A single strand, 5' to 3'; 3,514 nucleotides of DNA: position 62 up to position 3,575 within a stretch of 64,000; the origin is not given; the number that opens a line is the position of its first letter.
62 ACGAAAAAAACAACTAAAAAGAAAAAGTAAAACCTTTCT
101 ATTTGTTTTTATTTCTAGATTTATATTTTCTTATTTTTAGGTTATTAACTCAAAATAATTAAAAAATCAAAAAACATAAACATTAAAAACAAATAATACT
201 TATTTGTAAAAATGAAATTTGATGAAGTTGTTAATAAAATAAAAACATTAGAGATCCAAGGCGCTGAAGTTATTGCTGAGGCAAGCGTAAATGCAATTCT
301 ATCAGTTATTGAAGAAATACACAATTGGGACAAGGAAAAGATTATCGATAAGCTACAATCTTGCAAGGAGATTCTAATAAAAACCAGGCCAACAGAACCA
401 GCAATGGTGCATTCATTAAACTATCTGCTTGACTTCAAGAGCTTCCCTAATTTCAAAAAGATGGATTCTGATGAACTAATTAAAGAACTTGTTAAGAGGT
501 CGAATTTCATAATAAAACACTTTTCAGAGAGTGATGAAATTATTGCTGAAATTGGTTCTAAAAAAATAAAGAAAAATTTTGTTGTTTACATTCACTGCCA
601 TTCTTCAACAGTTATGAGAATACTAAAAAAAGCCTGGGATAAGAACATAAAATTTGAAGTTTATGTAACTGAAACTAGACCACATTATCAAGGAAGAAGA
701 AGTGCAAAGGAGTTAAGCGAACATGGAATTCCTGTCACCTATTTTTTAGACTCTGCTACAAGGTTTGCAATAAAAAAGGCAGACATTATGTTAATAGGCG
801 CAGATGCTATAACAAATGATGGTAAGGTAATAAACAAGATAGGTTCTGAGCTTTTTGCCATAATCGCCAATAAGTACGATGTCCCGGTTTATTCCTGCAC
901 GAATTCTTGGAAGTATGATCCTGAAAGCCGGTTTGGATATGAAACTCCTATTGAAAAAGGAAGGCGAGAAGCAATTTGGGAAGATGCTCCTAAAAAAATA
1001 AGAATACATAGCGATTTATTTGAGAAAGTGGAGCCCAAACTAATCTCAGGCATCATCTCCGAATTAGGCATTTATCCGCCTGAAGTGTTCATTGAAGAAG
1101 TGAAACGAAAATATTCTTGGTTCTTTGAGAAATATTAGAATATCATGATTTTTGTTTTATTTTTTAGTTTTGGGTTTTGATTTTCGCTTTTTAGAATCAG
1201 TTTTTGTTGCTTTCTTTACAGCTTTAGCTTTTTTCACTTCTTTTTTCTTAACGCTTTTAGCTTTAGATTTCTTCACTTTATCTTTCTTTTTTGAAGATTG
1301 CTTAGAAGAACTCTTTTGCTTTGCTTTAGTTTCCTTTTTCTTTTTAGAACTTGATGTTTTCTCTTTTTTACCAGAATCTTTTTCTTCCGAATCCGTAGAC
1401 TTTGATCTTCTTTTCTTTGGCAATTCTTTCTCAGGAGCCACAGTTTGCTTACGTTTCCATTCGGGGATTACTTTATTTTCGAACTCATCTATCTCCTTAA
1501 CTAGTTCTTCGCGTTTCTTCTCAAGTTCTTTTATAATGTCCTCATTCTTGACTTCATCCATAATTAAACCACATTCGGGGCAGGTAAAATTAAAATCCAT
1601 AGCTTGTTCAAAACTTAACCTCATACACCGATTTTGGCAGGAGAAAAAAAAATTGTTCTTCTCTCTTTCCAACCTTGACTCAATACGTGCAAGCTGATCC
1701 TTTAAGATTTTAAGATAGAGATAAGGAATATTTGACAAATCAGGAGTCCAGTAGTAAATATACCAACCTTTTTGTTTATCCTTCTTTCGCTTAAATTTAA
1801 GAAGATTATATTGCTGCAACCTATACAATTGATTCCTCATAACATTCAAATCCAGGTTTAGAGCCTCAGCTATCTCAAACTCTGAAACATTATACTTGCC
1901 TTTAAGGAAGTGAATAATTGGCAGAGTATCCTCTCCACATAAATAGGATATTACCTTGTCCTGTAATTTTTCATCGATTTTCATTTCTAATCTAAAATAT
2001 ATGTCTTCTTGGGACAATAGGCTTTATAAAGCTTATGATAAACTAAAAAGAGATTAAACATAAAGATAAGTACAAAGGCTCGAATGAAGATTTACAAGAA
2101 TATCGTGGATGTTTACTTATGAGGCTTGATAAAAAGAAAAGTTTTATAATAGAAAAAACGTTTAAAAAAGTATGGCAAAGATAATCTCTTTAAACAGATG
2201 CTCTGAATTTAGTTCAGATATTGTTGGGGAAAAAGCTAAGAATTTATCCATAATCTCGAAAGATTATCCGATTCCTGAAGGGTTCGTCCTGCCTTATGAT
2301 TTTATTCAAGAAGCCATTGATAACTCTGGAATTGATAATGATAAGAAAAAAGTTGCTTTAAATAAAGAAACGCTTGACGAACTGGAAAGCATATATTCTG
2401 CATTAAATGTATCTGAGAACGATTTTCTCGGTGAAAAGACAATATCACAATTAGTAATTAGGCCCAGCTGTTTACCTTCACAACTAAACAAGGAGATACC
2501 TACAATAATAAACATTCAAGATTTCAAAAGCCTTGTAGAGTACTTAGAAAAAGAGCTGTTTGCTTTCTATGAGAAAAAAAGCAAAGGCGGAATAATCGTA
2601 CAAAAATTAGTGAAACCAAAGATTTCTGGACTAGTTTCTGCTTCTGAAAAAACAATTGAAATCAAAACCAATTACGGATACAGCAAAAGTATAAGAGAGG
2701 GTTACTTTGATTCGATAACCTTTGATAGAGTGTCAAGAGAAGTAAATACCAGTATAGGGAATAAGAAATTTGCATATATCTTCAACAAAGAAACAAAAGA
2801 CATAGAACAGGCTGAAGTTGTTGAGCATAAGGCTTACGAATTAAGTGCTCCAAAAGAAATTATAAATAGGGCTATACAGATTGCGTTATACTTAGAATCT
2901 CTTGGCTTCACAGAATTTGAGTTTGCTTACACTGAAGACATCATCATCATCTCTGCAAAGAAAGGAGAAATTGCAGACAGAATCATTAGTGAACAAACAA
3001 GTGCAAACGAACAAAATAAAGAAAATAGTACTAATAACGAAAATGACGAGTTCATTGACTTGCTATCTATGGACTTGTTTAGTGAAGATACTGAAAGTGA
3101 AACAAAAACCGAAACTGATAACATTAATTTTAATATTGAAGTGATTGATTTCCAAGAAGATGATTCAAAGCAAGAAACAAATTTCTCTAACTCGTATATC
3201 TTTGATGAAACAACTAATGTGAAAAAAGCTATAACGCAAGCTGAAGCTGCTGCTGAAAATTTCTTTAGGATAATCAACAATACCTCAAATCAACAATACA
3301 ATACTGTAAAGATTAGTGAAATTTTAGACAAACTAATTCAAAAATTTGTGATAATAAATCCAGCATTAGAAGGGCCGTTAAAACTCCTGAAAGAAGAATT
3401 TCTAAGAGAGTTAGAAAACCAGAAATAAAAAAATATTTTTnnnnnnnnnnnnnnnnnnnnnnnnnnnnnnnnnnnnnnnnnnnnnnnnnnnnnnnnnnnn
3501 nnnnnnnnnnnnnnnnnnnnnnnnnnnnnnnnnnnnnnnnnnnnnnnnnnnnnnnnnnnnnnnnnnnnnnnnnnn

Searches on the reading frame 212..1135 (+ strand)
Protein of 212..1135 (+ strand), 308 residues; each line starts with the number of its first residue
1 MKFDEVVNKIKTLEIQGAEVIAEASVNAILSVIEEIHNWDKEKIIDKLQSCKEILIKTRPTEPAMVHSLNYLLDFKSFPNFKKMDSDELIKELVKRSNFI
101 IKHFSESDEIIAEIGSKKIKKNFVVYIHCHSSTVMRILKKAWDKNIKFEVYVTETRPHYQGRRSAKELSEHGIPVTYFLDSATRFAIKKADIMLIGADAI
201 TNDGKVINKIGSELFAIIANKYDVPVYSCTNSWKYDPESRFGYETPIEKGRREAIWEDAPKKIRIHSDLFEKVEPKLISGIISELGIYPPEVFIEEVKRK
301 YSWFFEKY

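Call 23: search_protein_families(library=pfam, proteins=[window:212-1135:+], max_evalue=0.001)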
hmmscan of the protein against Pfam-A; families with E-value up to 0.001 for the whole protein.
window:212-1135:+ (308 aa): 1 family
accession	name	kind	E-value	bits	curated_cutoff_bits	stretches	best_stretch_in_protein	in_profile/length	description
PF01008.23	IF-2B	-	5.3e-62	210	22.4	1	14-290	1-280/280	Initiation factor 2 subunit family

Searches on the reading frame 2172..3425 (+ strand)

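Call 23: search_protein_families(library=pfam, proteins=[window:2172-3425:+], max_evalue=0.001)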
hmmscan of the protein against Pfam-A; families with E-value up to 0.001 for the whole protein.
window:2172-3425:+ (418 aa): 1 family
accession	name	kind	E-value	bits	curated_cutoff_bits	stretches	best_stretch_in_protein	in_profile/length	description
PF01326.24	PPDK_N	-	7e-07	29.3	27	0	134-270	162-314/328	Pyruvate phosphate dikinase, AMP/ATP-binding domain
